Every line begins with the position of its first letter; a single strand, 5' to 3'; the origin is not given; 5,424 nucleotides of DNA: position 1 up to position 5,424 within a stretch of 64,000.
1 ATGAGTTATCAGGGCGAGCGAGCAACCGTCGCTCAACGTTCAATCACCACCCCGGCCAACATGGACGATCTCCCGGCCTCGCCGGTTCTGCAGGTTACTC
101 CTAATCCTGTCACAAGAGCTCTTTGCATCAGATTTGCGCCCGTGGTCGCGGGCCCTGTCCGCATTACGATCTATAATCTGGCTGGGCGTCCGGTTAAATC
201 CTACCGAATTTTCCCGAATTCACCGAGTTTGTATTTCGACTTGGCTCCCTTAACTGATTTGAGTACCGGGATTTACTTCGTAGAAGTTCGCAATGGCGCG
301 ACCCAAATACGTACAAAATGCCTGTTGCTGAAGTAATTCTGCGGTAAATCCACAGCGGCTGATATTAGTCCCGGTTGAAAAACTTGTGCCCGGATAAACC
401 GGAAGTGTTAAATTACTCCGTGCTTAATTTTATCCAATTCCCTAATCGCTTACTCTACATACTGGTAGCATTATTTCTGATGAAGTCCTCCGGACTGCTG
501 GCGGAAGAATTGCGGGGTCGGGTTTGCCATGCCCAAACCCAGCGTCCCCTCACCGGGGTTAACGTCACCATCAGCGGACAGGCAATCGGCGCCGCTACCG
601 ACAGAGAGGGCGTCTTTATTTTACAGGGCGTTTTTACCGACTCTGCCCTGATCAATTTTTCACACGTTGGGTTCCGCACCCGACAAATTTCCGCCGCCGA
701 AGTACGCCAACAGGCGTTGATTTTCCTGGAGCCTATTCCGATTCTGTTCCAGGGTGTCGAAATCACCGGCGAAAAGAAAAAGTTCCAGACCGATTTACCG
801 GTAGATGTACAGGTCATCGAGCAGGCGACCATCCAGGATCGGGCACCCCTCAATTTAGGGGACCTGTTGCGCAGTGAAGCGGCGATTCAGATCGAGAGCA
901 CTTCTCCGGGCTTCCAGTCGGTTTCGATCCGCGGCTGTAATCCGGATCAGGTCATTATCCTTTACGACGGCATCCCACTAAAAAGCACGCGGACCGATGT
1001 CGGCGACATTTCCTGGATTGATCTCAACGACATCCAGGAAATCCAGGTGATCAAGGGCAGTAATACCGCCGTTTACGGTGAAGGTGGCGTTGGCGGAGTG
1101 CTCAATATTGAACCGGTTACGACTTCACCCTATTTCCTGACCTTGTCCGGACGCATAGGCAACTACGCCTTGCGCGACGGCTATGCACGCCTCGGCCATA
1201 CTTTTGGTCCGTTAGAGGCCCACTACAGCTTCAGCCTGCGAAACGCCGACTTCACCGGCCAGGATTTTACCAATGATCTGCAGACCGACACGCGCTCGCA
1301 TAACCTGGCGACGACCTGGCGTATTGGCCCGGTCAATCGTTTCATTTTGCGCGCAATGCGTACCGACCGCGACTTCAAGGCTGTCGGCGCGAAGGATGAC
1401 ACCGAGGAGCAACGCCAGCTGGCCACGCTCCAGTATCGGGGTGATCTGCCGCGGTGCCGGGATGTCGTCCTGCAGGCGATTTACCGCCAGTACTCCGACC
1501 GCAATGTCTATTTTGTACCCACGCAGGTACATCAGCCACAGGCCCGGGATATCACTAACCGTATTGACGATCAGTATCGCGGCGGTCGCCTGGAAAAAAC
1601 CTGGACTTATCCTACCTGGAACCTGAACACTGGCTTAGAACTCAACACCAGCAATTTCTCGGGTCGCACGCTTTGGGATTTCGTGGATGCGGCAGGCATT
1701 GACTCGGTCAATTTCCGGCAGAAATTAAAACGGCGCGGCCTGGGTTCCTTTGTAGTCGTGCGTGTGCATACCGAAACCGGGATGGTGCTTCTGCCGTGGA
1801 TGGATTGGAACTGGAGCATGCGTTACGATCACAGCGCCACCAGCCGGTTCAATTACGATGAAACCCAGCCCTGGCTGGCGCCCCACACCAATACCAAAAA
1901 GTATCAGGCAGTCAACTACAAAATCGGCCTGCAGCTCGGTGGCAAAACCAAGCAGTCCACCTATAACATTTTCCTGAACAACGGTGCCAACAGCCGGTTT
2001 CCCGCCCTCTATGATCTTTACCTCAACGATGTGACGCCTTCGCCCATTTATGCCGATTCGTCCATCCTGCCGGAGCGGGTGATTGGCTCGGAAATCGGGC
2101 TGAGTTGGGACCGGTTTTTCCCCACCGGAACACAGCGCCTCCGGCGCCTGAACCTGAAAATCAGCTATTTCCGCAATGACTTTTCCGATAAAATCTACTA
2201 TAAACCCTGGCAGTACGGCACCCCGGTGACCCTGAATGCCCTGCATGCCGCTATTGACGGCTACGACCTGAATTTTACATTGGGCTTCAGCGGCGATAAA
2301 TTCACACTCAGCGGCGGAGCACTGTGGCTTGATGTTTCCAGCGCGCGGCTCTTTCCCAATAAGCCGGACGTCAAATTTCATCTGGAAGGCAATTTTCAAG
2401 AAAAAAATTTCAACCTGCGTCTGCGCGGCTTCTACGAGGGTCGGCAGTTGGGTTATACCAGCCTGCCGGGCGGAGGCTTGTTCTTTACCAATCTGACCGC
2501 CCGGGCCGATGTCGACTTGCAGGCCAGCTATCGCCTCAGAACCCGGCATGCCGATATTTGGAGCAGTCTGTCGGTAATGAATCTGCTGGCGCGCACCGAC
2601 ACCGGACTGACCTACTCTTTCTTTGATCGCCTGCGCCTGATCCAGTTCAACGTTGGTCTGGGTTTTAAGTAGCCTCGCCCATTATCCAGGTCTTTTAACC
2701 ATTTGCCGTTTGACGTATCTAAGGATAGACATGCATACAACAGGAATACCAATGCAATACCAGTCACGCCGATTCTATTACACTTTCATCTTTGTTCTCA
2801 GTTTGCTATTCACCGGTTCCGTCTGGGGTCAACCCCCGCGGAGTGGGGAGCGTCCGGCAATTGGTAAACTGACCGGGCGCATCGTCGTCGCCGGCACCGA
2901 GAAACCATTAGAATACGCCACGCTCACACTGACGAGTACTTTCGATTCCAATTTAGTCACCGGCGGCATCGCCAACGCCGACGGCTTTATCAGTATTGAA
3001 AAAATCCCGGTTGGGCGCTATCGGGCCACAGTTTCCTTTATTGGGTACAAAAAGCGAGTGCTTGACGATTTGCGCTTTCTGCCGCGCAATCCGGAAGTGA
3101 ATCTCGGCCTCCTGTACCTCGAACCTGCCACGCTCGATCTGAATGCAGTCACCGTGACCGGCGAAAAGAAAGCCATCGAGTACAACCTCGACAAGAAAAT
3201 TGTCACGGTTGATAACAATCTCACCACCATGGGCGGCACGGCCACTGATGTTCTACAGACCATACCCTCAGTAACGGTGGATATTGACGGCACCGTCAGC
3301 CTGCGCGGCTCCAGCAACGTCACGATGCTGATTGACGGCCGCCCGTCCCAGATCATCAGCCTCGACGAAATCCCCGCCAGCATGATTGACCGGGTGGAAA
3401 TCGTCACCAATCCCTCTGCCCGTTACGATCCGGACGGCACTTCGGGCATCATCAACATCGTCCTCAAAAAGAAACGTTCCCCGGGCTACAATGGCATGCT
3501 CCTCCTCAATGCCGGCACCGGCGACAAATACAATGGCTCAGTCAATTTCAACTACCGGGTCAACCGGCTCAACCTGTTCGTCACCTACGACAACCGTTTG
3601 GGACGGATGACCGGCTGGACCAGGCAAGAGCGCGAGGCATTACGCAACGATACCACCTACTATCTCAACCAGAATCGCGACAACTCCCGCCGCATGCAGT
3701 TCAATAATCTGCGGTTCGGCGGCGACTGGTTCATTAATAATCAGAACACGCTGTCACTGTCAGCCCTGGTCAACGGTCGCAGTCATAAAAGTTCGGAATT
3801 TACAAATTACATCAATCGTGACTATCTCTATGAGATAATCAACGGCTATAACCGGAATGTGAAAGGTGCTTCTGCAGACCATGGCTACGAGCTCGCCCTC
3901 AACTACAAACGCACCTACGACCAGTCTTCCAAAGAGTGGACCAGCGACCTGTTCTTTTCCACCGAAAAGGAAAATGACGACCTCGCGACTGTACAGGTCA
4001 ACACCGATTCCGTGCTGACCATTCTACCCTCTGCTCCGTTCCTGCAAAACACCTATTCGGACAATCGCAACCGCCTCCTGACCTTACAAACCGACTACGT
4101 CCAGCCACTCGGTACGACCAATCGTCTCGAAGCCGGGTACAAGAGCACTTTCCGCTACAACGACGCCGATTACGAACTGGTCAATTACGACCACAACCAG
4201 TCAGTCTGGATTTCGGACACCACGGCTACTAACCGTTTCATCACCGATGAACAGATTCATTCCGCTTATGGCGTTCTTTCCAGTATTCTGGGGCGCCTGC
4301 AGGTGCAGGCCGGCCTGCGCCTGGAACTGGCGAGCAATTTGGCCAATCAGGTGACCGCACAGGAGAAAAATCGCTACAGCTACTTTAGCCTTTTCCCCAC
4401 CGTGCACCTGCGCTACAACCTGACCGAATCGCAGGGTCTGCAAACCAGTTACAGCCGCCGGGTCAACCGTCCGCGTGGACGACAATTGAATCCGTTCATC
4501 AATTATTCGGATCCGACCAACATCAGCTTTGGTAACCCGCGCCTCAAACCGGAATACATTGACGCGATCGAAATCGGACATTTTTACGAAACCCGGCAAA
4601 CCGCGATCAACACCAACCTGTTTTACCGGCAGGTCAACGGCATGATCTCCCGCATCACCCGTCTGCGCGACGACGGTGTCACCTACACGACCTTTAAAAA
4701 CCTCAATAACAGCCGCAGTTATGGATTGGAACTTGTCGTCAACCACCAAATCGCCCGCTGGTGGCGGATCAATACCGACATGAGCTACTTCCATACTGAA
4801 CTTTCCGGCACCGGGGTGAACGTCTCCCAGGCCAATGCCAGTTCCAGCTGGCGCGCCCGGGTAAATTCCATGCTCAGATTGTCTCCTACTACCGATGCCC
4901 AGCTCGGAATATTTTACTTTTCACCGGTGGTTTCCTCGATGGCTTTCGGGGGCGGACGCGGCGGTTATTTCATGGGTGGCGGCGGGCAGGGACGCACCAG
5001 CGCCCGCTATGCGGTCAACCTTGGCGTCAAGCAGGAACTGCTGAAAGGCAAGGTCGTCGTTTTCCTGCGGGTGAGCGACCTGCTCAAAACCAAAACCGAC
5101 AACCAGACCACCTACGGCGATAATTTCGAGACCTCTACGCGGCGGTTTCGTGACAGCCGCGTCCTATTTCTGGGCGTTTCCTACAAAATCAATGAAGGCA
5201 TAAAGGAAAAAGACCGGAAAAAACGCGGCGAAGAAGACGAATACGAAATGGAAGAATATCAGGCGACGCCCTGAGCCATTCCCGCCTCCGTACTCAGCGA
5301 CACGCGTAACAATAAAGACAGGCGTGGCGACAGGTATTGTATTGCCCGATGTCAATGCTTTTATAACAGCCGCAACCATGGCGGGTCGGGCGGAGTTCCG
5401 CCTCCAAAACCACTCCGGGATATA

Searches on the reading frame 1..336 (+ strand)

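Call 10: search_protein_families(library=pfam, proteins=[window:1-336:+], max_evalue=0.00001)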
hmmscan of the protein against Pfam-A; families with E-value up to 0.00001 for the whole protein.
window:1-336:+ (111 aa): 1 family
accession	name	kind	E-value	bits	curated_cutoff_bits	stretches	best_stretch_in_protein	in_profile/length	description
PF18962.6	Por_Secre_tail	-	1e-07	32.6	27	1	34-106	3-72/75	Secretion system C-terminal sorting domain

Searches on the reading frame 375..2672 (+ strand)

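Call 7: search_protein_families(library=pfam, proteins=[window:375-2672:+], max_evalue=0.00001)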
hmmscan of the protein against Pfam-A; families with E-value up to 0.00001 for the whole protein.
window:375-2672:+ (765 aa): 3 families
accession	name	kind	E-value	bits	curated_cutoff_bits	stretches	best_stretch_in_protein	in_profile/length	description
PF07715.20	Plug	-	8.4e-24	84.6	23.9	1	139-242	3-107/107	TonB-dependent Receptor Plug Domain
PF13715.12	CarbopepD_reg_2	-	6.3e-11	42.6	32.2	1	47-108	2-63/88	CarboxypepD_reg-like domain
PF13620.12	CarboxypepD_reg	-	2.2e-08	34.7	32.3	1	46-111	2-70/82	Carboxypeptidase regulatory-like domain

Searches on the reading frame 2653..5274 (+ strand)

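Call 7: search_protein_families(library=pfam, proteins=[window:2653-5274:+], max_evalue=0.00001)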
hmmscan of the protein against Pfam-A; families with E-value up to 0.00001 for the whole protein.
window:2653-5274:+ (873 aa): 5 families
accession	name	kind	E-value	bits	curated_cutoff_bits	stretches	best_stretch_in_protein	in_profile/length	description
PF14905.12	OMP_b-brl_3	-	1.3e-95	321.3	27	1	421-844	2-408/408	Outer membrane protein beta-barrel family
PF00593.30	TonB_dep_Rec_b-barrel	-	3.4e-20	73.8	27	1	399-777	51-397/436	TonB dependent receptor-like, beta-barrel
PF07715.20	Plug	-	1.5e-09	38.7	23.9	1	193-266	21-107/107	TonB-dependent Receptor Plug Domain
PF13620.12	CarboxypepD_reg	-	2.9e-08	34.4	32.3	1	73-141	2-68/82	Carboxypeptidase regulatory-like domain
PF13715.12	CarbopepD_reg_2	-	2.8e-06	27.7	32.2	1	73-135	1-58/88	CarboxypepD_reg-like domain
